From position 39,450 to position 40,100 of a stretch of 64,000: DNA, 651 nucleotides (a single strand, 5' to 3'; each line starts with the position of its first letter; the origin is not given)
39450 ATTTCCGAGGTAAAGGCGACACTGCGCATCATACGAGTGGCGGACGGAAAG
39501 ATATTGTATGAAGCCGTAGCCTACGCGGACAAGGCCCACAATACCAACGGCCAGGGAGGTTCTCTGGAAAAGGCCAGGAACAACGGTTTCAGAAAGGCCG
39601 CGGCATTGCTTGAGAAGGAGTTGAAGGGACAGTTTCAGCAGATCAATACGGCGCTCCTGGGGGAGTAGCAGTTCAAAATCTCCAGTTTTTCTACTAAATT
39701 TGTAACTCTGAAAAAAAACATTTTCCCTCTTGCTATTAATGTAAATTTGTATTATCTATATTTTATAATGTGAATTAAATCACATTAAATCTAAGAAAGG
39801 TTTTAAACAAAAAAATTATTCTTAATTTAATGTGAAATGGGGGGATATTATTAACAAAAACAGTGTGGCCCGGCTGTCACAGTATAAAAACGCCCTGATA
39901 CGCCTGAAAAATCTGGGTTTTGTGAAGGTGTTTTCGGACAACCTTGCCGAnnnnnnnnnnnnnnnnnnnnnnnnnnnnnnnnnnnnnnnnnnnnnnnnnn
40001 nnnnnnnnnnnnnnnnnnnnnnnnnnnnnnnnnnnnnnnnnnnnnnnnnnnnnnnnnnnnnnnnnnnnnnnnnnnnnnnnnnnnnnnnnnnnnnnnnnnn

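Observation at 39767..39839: Rex operators overlap the rex promoter and start codon (autoregulation, and likely redox control of the whole downstream hydrogenase operon)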

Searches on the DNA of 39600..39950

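Call 50: search_rna_families(source=window, start=39600, end=39950, threshold=evalue, max_evalue=1)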
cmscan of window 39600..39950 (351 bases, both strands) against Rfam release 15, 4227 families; matches with E-value up to 1: 0.
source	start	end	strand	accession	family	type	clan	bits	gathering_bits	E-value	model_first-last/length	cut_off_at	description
